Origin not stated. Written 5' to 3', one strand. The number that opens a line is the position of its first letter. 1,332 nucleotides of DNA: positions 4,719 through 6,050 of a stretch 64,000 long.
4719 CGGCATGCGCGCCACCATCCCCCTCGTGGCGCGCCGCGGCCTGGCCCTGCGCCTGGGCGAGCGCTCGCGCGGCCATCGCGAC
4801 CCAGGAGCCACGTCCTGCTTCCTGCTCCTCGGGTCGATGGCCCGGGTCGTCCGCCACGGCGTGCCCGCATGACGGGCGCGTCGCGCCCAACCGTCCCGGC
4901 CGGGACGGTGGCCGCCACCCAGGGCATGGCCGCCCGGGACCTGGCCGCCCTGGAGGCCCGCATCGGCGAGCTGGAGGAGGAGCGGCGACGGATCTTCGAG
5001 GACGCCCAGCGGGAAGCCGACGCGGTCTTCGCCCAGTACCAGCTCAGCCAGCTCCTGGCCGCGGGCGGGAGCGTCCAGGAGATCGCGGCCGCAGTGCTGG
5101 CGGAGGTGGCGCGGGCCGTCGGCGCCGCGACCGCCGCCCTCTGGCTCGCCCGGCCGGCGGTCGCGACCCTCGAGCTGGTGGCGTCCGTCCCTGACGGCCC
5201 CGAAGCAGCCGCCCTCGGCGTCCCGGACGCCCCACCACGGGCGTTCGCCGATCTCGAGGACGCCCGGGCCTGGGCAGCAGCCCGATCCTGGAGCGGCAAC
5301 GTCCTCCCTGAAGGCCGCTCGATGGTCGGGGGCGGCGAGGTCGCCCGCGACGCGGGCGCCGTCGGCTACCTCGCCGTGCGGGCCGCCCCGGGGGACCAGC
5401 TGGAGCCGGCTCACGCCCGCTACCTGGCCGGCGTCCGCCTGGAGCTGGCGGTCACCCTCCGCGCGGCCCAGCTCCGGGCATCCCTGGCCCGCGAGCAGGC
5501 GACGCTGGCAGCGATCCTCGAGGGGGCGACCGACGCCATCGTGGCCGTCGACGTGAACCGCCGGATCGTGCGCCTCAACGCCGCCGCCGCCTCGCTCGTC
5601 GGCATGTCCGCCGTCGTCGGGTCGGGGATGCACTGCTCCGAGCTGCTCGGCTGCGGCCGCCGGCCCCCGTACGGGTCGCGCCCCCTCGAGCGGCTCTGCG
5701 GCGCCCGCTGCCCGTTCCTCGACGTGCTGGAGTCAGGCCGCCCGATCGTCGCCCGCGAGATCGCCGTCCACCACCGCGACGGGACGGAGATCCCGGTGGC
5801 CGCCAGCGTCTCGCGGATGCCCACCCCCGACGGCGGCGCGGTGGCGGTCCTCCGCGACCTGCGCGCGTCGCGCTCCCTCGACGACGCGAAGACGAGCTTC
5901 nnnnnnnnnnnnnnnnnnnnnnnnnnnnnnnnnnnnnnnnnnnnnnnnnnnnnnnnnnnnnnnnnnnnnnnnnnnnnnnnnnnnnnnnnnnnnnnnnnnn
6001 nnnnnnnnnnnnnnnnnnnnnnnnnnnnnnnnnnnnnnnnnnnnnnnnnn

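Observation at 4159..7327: Dak2/DhaL-family protein translationally coupled to a soluble GAF-PAS histidine kinase and an OmpR regulator: a candidate DhaL-sensing two-component system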

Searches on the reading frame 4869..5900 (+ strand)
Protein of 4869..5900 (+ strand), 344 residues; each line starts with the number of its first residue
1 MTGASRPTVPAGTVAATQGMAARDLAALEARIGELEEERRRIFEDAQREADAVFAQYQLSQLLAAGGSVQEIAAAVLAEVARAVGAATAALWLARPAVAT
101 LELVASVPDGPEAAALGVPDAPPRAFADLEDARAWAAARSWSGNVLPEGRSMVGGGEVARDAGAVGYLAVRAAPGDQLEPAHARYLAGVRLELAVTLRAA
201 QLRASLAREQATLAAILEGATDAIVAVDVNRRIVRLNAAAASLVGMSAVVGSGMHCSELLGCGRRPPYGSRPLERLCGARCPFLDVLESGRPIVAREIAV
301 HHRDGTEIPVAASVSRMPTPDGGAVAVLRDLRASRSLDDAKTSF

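Call 14: search_solved_structures(query=window:4869-5900:+, max_evalue=10, show_alignments=2)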
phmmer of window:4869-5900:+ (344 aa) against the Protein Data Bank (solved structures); distinct sequences matched with E-value up to 10: 3.
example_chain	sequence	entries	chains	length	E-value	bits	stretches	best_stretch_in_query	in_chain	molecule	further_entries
8js5_A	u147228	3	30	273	0.027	17.3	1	170-319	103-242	Sensor protein FixL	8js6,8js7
4lrx_C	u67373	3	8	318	0.42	13.4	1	171-261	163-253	PTS-dependent dihydroxyacetone kinase operon regulatory protein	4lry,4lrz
10jx_A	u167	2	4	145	0.8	12.5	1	299-329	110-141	Multi-sensor signal transduction histidine kinase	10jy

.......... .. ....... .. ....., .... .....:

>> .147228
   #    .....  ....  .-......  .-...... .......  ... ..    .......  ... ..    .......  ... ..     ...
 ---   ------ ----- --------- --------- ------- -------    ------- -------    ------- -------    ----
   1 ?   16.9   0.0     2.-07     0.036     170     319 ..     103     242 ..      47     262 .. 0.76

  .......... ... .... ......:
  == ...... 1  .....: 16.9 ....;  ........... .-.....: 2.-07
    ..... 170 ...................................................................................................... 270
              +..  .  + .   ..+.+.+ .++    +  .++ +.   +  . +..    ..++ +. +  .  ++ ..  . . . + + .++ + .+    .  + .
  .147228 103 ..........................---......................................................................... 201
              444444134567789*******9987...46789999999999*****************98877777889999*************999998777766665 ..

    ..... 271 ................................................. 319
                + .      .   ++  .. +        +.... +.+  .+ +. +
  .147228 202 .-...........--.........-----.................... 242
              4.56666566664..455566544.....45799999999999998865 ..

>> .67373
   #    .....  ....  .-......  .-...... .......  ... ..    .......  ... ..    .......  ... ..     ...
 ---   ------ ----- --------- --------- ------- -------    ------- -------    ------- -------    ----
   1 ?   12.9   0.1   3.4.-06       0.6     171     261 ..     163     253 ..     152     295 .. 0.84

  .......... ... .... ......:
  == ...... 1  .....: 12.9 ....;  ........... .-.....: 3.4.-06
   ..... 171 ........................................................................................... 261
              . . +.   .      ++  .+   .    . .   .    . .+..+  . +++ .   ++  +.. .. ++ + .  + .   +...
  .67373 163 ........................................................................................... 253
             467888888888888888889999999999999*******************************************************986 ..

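Call 16: find_homologous_proteins(query=window:4869-5888:+, max_evalue=0.001)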
Query window:4869-5888:+ (340 aa): 171 proteins with E <= 0.001 among 8000 candidates; the best 120 are listed.
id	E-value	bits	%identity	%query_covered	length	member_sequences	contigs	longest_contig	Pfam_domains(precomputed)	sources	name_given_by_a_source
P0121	3.3e-189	646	95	100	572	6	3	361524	PF13426.14,PF02518.32,PF00512.32,PF00989.32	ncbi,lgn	-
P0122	9.2e-126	438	72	91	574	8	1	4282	PF12860.14,PF13581.13,PF08448.17,PF02518.32,PF00512.32,PF00989.32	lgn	-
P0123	1.5e-123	430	71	93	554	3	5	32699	PF13581.13,PF02518.32,PF00512.32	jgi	jgi:signal transduction histidine kinase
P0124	1.4e-122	427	70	96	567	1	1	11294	PF13581.13,PF08448.17,PF02518.32,PF00512.32,PF00989.32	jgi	jgi:signal transduction histidine kinase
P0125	6.7e-122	425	71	92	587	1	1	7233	PF13581.13,PF08448.17,PF02518.32,PF00512.32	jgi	-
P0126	1.5e-121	424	71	93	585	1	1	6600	PF13581.13,PF08448.17,PF02518.32,PF00512.32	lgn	-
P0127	3.8e-121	423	70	93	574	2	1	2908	PF13581.13,PF08448.17,PF02518.32,PF00512.32,PF00989.32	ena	-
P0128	7.6e-118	412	72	92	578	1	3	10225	PF13581.13,PF08448.17,PF02518.32,PF00512.32,PF00989.32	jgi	jgi:signal transduction histidine kinase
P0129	2.7e-117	410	69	95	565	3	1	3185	PF02518.32,PF00512.32,PF00989.32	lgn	-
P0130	3.9e-117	409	70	93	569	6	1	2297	PF08448.17,PF02518.32,PF00512.32,PF00989.32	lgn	-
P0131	4.3e-116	406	68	93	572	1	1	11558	PF08448.17,PF02518.32,PF00512.32,PF00989.32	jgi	jgi:signal transduction histidine kinase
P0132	5.5e-114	399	68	95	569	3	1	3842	PF08448.17,PF02518.32,PF00512.32,PF00989.32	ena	-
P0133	1.1e-112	395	67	94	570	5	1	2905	PF08448.17,PF02518.32,PF00512.32,PF00989.32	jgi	jgi:signal transduction histidine kinase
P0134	1.4e-112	394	68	94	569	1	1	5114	PF02518.32,PF00512.32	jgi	jgi:signal transduction histidine kinase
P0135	3.2e-112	393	68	95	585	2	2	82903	PF02518.32,PF00512.32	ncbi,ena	-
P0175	2.1e-103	364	64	92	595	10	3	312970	PF08448.17,PF02518.32,PF00512.32,PF00989.32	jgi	jgi:signal transduction histidine kinase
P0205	4.8e-78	281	55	91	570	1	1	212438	PF13426.14,PF08448.17,PF02518.32,PF00512.32,PF00989.32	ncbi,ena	-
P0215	5.8e-73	264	54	93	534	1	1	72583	PF08448.17,PF02518.32,PF00512.32,PF00989.32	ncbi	-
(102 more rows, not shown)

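Call 21: search_solved_structures(query=A1, max_evalue=1, show_alignments=0)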
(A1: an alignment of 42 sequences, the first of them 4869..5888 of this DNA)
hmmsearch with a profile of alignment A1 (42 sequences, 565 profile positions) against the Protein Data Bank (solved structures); distinct sequences matched with E-value up to 1: 108 (the best 60 are shown).
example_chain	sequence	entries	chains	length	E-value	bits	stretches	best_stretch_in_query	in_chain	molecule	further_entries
4jas_A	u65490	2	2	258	1.1e-51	179.3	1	319-542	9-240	Histidine kinase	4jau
5uht_A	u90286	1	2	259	3.6e-50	174.3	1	319-542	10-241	Sensor histidine kinase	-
3dge_A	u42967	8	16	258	3.7e-50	174.3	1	319-542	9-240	Sensor protein | Histidine kinase | Sensor histidine kinase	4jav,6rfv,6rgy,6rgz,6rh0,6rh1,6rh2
2c2a_A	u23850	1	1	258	3.7e-50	174.3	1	319-542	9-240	SENSOR HISTIDINE KINASE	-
6azr_A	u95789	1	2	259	2.9e-49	171.3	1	319-542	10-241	Sensor histidine kinase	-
6rh7_A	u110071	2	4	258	1.6e-48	168.9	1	319-542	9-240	Sensor histidine kinase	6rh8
6paj_A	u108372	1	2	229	4.4e-47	164.1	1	326-548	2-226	Sensor protein SrrB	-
6lgq_C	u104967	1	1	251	9.5e-42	146.5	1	326-551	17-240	Histidine kinase KdpD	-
4i5s_A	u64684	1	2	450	2e-41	145.4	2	309-557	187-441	Putative histidine kinase CovS; VicK-like protein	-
7z8n_A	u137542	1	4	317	4.1e-39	137.8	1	319-548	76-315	Histidine kinase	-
4u7n_A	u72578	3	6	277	2.1e-37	132.2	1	317-553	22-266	Histidine protein kinase sensor protein | Histidine kinase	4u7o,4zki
8u4x_A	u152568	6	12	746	4.1e-37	131.2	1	328-550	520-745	histidine kinase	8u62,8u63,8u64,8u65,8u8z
5c93_A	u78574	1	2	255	4.5e-37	131.1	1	319-553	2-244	Histidine kinase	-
4q20_A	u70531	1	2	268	1.1e-36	129.8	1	326-552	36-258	Sensor protein DivL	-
3a0r_A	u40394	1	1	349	6.9e-33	117.3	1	333-551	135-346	Sensor protein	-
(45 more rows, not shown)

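Call 25: predict_structure(alignment_id=A1)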
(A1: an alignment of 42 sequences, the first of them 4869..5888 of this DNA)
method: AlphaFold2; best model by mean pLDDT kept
length: 340 residues; sequences in the alignment: 42
mean_pLDDT: 85.9   pTM: 0.60
mean pLDDT of the five models: 85.9, 84.8, 84.7, 82.0, 80.4
residues with pLDDT >= 90: 210; 70-90: 78; 50-70: 38; < 50: 14
segments of 3 or more residues with pLDDT < 50: 1-3, 152-160
pLDDT, mean of each block of 10 residues (from residue 1): 56 73 93 97 90 81 84 93 95 93 90 62 94 96 88 46 85 93 92 92 89 74 94 95 94 94 61 70 95 95 93 94 95 85
secondary structure, 60 per line:
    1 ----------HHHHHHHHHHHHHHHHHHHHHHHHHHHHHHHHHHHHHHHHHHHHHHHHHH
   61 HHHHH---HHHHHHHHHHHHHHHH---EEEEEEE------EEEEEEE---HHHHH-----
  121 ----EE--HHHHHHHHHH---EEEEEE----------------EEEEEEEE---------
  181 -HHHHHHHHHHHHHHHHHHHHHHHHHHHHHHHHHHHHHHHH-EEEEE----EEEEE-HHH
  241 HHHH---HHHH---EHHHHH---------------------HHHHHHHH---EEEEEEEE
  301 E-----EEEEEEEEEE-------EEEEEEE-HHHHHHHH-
elements in order: H11-65 H69-84 E88-94 E101-107 H111-115 H129-138 E142-147 E164-171 H182-221 E223-227 E232-236 H238-244 H248-251 H256-260 H282-289 E293-301 E307-316 E324-330 H332-339

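Call 28: fold_search(model_id=the predicted structure, library=pdb)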
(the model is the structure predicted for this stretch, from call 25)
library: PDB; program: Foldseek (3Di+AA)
matches with E <= 10: 1350; with E <= 0.001: 396
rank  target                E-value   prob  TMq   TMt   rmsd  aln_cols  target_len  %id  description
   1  4lry_C                1.6e-08  1.00  0.25  0.29  16.0       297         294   16  Crystal Structure of the E.coli DhaR(N)-DhaK(T79L) complex (released 2014-01-29)
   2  8js6_E                1.7e-08  1.00  0.28  0.37  14.8       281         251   16  Dimeric PAS domains of oxygen sensor FixL in complex with cyanide-bound ferric heme (released 2024-06-26)
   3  4lrz_H                1.8e-08  1.00  0.23  0.27  16.5       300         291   14  Crystal Structure of the E.coli DhaR(N)-DhaL complex (released 2014-01-29)
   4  9a5d_A                2.0e-08  1.00  0.24  0.14  42.0       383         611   14  Integrative model of WALK-YYCH by crosslinking MS and deep learning (released 2024-09-18)
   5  8js5_B                2.4e-08  1.00  0.28  0.37  15.4       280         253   16  Dimeric PAS domains of oxygen sensor FixL with ferric unliganded heme (released 2024-06-26)
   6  8js5_G                2.7e-08  1.00  0.28  0.38  15.6       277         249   16  Dimeric PAS domains of oxygen sensor FixL with ferric unliganded heme (released 2024-06-26)
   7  4lrx_C                2.8e-08  1.00  0.25  0.28  16.0       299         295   15  Crystal Structure of the E.coli DhaR(N)-DhaK complex (released 2014-01-29)
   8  8js5_C                4.3e-08  1.00  0.28  0.37  14.7       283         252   16  Dimeric PAS domains of oxygen sensor FixL with ferric unliganded heme (released 2024-06-26)
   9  8js6_C                7.7e-08  1.00  0.28  0.36  15.6       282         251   16  Dimeric PAS domains of oxygen sensor FixL in complex with cyanide-bound ferric heme (released 2024-06-26)
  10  8js5_A                9.7e-08  1.00  0.29  0.38  15.7       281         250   16  Dimeric PAS domains of oxygen sensor FixL with ferric unliganded heme (released 2024-06-26)
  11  9bgv_A                1.4e-07  1.00  0.28  0.13  13.8       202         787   16  DosP R97A straight form (released 2024-11-20)
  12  8js5_F                1.6e-07  1.00  0.28  0.38  15.0       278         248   16  Dimeric PAS domains of oxygen sensor FixL with ferric unliganded heme (released 2024-06-26)
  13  9cdr_A                1.6e-07  1.00  0.28  0.13  15.4       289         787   14  DosP Apo straight form (released 2024-11-20)
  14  6pl0_B                1.6e-07  1.00  0.25  0.15  16.7       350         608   14  Crystal structure of the dark-adapted full-length bacteriophytochrome XccBphP from Xanthomonas campestris in the Pr st (released 2020-12-30)
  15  6ndo_B                3.5e-07  1.00  0.26  0.16  16.2       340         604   15  Crystal structure of the dark-adapted full-length bacteriophytochrome XccBphP mutant L193N from Xanthomonas campestris (released 2019-12-18)
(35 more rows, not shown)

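Call 40: search_solved_structures(query=A2, max_evalue=10, show_alignments=3)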
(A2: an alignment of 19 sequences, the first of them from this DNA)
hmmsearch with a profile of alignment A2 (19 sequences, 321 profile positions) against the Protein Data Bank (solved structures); distinct sequences matched with E-value up to 10: 17.
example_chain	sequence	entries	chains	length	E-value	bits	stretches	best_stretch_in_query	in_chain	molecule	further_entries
4i5s_A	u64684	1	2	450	0.0073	18.7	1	187-245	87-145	Putative histidine kinase CovS; VicK-like protein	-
2w0n_A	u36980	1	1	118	0.0086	18.4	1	197-234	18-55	SENSOR PROTEIN DCUS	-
5fq1_A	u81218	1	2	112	0.0094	18.3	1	197-234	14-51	HISTIDINE KINASE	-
8bjp_AAA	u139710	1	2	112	0.0095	18.3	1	197-234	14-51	cytoplasmic PAS domain of CitA from Geobacillus thermodenitrificans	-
4mn5_A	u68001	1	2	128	0.02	17.2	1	190-247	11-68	Sensor protein kinase WalK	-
7duc_A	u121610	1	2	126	0.022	17.1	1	190-246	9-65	Sensor protein kinase WalK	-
4lrx_C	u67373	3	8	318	0.058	15.7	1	175-280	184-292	PTS-dependent dihydroxyacetone kinase operon regulatory protein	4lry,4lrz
1d06_A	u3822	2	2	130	0.077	15.3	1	193-240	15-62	nitrogen fixation regulatory protein fixL | FIXL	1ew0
10jx_A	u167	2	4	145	0.08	15.2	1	168-242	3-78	Multi-sensor signal transduction histidine kinase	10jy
8js5_A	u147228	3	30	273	0.12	14.6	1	183-243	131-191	Sensor protein FixL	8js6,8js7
1dp6_A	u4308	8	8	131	0.16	14.3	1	195-243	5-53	FIXL PROTEIN | SENSOR PROTEIN FIXL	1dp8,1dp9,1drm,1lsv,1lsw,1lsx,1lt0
2cmn_A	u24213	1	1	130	0.17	14.2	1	195-243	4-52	SENSOR PROTEIN FIXL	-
1y28_A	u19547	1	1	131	0.21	13.9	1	195-243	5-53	Sensor protein fixL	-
4mn6_A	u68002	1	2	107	0.46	12.8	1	200-246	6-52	Sensor protein kinase WalK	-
8c05_A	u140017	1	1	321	0.57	12.5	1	192-241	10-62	Sensor domain-containing diguanylate cyclase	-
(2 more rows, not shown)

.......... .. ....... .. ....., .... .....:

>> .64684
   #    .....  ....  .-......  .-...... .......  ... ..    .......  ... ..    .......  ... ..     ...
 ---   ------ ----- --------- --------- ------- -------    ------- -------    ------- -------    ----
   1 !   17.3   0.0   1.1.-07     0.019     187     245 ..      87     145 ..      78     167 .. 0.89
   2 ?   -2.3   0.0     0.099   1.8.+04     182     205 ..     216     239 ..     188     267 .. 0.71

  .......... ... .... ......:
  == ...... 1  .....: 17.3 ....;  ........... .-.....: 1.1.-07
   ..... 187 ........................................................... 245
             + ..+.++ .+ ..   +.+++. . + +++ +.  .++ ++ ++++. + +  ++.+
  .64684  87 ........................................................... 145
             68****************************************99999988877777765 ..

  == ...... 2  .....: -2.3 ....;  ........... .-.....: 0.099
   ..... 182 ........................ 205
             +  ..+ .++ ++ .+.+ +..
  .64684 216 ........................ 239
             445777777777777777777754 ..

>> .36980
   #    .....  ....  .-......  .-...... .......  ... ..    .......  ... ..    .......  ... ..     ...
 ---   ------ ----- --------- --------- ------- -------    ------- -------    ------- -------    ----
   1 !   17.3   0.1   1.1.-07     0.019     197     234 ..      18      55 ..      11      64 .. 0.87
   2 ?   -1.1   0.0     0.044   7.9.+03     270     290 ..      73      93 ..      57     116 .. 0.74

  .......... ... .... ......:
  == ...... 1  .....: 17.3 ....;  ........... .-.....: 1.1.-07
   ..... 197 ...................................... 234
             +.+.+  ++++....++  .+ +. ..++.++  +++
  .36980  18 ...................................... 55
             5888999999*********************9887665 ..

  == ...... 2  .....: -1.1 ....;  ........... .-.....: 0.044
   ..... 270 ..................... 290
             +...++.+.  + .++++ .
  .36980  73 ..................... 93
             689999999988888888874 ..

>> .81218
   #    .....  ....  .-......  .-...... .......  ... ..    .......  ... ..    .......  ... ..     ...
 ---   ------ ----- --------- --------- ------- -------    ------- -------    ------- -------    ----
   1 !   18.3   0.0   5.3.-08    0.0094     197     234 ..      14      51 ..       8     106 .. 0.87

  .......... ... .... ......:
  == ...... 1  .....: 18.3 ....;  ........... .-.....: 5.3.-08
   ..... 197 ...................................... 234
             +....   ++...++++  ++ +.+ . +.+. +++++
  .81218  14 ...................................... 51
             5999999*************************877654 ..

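Call 44: search_protein_representatives(alignment_id=A2)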
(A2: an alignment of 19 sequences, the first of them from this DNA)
Query: 19 sequences, 321 profile positions. Proteins with E-value up to 0.001 (for the whole library): 16115; up to 1e-10: 984; up to 1e-30: 47. The best 150 are listed.
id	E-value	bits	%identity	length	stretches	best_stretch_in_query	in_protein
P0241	3.4e-109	381.3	-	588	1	8-320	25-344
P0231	1.6e-108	379.0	-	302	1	16-282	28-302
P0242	2.6e-108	378.4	-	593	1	9-321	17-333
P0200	7.8e-104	363.6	-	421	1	63-321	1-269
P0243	4.7e-96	338.1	-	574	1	10-320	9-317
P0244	1.6e-90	319.9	-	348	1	7-292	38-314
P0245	1.8e-90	319.8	-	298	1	11-235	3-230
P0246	2.0e-88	313.0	-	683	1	12-321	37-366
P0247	4.7e-82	292.1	-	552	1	23-321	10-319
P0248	5.4e-77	275.5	-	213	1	6-214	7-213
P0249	1.9e-75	270.4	-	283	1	23-251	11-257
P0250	2.1e-70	253.8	-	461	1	142-320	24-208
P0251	1.3e-68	247.9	-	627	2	8-143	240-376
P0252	9.6e-67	241.8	-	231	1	130-320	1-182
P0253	5.2e-65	236.1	-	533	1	11-321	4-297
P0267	7.1e-40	153.5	-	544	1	11-308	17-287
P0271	1.4e-37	145.9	-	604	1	23-318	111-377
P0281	3.4e-32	128.3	-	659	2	21-318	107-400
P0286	2.0e-30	122.5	-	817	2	15-76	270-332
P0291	2.3e-29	118.9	-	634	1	23-317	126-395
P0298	7.4e-27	110.7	-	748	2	16-150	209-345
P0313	1.4e-24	103.2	-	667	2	9-55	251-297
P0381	2.2e-18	82.8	-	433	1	10-188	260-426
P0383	2.4e-18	82.7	-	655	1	48-321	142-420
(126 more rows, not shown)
